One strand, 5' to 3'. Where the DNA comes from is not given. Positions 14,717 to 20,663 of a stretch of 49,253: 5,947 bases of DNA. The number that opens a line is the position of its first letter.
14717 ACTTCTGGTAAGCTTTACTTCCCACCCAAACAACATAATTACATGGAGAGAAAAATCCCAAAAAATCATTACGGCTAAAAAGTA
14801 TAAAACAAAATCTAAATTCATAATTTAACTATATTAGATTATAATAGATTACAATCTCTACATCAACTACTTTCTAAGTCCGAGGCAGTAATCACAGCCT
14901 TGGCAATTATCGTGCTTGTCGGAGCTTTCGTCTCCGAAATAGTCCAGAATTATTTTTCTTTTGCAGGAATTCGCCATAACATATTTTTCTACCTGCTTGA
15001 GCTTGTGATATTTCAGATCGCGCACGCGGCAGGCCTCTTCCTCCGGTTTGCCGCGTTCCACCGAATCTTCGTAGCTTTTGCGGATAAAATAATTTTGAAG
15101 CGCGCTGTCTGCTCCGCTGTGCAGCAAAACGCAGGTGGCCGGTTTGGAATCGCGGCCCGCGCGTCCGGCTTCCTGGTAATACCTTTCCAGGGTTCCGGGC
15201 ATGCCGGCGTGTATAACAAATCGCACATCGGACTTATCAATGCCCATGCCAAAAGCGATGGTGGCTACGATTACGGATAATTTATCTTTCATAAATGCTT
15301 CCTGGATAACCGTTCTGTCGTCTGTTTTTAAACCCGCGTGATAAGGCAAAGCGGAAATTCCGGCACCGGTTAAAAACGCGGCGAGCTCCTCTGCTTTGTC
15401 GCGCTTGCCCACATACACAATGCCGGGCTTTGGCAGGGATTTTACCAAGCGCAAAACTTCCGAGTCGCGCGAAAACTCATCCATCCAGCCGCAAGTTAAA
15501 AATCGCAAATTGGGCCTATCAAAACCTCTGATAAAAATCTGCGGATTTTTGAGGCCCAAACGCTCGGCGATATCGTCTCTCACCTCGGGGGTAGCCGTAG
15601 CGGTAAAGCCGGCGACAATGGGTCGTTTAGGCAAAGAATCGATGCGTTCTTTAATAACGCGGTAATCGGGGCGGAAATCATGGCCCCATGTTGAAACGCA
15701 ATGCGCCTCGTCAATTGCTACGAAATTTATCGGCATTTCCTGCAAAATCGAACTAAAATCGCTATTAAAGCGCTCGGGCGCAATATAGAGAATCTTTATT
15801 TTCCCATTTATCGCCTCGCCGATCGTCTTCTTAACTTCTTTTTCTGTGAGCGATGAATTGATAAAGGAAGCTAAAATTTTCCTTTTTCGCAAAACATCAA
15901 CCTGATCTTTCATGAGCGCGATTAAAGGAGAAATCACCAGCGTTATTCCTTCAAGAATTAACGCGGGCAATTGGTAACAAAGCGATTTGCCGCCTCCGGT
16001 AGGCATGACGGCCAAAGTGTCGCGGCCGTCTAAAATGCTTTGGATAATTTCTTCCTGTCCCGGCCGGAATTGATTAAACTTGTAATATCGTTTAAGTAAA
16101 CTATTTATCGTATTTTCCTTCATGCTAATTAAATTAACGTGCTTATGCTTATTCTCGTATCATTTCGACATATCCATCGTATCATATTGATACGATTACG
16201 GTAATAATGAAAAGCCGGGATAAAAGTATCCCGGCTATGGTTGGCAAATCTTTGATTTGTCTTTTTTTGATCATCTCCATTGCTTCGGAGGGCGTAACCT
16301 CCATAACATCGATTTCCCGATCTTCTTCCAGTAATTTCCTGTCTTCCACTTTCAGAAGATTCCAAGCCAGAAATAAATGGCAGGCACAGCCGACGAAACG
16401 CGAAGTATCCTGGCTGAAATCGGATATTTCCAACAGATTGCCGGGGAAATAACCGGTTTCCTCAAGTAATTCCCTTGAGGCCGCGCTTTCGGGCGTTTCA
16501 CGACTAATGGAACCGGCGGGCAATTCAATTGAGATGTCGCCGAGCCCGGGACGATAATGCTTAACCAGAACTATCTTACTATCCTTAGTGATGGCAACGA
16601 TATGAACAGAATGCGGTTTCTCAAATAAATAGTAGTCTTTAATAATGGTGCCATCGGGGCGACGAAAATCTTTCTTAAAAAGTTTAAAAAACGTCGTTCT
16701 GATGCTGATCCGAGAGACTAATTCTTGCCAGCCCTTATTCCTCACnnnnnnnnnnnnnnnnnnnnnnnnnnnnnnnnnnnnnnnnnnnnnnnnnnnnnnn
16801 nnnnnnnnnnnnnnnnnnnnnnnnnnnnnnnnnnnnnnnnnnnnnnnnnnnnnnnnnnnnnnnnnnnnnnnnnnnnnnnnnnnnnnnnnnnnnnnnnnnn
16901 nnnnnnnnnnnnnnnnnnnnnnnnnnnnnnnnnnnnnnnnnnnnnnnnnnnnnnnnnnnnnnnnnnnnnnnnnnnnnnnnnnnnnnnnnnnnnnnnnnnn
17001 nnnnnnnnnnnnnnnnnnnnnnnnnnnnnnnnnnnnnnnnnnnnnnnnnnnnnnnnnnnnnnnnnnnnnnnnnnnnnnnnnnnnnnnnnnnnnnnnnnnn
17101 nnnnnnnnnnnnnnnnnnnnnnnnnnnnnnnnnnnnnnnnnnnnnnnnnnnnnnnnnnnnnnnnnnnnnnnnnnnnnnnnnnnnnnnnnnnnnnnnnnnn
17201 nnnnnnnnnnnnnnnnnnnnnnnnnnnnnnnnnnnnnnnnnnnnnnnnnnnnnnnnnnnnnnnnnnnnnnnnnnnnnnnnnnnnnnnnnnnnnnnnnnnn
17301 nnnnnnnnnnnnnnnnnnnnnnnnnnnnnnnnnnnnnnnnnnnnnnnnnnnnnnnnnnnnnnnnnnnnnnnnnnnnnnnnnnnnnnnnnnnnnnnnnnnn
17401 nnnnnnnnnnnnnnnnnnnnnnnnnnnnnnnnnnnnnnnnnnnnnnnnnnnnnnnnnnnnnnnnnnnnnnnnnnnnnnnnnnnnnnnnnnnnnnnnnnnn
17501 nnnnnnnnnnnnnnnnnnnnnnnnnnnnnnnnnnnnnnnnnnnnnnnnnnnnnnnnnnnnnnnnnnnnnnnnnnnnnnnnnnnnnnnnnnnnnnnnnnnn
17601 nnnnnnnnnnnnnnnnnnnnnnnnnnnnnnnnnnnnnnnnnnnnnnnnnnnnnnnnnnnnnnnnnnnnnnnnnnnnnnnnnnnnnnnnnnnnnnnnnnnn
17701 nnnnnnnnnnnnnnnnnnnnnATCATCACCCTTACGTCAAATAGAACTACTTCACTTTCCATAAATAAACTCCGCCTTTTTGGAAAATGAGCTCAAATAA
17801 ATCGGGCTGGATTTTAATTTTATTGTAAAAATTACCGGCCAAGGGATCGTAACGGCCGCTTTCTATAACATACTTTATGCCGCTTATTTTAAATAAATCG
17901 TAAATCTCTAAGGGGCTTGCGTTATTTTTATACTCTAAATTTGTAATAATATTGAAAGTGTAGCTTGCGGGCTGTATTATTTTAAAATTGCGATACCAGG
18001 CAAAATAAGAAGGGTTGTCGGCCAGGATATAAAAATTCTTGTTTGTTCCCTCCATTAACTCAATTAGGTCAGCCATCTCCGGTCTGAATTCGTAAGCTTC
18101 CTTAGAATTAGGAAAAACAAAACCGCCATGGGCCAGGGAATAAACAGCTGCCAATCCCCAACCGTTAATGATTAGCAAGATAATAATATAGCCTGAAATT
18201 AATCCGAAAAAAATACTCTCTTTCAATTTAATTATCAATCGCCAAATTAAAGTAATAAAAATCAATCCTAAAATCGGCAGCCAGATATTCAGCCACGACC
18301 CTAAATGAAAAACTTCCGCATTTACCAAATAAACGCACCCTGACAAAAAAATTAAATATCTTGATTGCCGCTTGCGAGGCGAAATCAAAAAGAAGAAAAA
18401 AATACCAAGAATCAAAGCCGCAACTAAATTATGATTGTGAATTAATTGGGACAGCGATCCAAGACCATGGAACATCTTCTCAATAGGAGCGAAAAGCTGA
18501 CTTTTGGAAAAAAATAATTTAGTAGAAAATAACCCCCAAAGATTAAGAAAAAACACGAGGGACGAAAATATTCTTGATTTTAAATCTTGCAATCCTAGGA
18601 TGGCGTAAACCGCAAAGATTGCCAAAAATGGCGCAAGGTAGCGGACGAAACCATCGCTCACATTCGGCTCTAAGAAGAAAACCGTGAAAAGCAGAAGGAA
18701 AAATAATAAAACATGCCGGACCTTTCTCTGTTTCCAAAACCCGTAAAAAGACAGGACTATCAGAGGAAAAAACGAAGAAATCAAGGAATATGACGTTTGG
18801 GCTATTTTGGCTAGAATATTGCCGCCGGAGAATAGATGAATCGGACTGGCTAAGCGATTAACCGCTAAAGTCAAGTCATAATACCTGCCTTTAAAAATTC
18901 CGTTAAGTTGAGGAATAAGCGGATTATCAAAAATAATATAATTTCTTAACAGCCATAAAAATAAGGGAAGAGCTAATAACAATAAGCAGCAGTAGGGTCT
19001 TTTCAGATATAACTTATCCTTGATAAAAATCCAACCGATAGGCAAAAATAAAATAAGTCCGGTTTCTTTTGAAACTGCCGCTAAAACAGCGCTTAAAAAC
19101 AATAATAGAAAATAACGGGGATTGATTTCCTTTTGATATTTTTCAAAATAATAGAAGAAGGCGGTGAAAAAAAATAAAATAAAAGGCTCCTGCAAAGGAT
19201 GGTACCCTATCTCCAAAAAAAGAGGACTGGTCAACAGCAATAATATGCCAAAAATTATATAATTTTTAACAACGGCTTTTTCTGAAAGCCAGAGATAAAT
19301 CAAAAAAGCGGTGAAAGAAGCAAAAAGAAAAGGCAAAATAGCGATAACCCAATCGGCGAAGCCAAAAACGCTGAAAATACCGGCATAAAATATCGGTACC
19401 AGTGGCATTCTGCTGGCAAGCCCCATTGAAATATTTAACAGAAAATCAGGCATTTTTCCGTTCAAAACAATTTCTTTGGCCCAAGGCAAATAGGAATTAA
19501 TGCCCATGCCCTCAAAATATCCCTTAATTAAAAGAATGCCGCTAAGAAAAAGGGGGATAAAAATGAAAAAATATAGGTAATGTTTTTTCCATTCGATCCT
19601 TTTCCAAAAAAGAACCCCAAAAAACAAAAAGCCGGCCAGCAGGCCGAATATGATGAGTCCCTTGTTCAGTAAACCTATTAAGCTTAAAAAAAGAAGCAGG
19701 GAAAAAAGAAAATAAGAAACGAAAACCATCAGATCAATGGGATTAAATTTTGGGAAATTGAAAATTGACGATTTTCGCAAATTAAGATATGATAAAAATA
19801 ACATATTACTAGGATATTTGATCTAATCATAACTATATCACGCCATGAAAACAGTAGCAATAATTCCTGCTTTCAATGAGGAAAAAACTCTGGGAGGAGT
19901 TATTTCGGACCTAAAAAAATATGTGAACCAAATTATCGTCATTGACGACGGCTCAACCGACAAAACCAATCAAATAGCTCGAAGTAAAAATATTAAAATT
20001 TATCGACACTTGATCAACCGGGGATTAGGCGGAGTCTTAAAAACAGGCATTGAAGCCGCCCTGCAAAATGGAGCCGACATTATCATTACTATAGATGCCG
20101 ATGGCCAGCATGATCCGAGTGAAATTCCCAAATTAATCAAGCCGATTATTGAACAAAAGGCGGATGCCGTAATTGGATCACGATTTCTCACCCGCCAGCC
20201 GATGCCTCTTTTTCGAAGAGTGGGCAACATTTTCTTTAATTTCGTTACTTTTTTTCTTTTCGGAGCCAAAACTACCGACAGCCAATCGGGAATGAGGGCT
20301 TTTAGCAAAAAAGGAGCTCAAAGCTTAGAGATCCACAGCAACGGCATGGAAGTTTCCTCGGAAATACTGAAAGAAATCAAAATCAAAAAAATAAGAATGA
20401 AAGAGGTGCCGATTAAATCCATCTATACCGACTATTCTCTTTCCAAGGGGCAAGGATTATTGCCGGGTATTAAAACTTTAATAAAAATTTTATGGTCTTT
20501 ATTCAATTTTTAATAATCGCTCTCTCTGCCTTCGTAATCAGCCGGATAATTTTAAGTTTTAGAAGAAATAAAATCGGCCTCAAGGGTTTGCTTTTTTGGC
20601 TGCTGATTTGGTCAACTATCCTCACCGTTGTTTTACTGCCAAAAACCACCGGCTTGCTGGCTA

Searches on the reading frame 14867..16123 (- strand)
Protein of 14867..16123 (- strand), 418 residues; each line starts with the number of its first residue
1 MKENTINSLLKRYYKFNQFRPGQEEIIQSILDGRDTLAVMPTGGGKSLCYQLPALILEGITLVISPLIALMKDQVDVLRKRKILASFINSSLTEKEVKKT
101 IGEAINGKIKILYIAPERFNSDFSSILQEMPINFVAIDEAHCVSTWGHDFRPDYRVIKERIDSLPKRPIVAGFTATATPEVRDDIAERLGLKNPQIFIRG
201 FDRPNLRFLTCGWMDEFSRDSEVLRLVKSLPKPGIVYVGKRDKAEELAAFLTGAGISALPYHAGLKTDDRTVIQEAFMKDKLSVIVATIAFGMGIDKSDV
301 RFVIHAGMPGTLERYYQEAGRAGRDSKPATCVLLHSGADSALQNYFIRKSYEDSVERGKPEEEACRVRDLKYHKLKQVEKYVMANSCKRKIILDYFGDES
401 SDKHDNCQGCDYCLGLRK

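Call 17: search_protein_families(library=pfam, proteins=[window:14867-16123:-], max_evalue=0.00001)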
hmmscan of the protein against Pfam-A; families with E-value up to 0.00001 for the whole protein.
window:14867-16123:- (418 aa): 4 families
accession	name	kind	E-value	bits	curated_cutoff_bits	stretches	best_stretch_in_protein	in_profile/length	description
PF00270.35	DEAD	-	7.2e-30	104.3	26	1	20-182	1-165/167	DEAD/DEAH box helicase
PF00271.37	Helicase_C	-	8.3e-20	71.5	23.5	1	228-324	12-108/110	Helicase conserved C-terminal domain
PF16124.10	RecQ_Zn_bind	-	7.9e-12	46.2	25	1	338-414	2-66/66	RecQ zinc-binding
PF04851.21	ResIII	-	1.8e-06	28.4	22.5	1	18-177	3-162/164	Type III restriction enzyme, res subunit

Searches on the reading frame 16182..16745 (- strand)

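Call 17: search_protein_families(library=pfam, proteins=[window:16182-16745:-], max_evalue=0.00001)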
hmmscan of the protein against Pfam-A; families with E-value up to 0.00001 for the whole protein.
window:16182-16745:- (187 aa): 1 family
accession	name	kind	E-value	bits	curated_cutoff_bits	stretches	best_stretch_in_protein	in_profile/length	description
PF00293.34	NUDIX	-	1.1e-12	48.5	21.1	1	46-160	5-121/134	NUDIX domain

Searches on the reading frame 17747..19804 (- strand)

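Call 17: search_protein_families(library=pfam, proteins=[window:17747-19804:-], max_evalue=0.00001)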
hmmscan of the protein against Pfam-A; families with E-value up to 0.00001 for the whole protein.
window:17747-19804:- (685 aa): 1 family
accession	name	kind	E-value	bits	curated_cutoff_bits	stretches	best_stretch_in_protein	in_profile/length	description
PF13231.12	PMT_2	-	7.3e-08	33.2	26.1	1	134-283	4-155/160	Dolichyl-phosphate-mannose-protein mannosyltransferase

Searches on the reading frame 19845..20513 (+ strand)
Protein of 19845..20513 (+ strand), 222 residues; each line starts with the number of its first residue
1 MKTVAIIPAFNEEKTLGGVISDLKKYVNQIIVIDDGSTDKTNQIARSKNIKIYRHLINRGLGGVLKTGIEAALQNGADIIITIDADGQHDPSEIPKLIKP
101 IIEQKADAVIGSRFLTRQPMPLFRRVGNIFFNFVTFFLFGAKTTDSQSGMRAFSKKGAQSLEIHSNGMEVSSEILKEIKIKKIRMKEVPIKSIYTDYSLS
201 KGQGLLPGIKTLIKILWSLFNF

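Call 17: search_protein_families(library=pfam, proteins=[window:19845-20513:+], max_evalue=0.00001)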
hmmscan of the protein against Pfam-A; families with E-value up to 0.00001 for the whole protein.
window:19845-20513:+ (222 aa): 1 family
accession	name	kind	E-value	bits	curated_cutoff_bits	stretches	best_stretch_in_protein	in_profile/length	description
PF00535.33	Glycos_transf_2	-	2.2e-29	103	23.3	1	5-157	2-163/168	Glycosyl transferase family 2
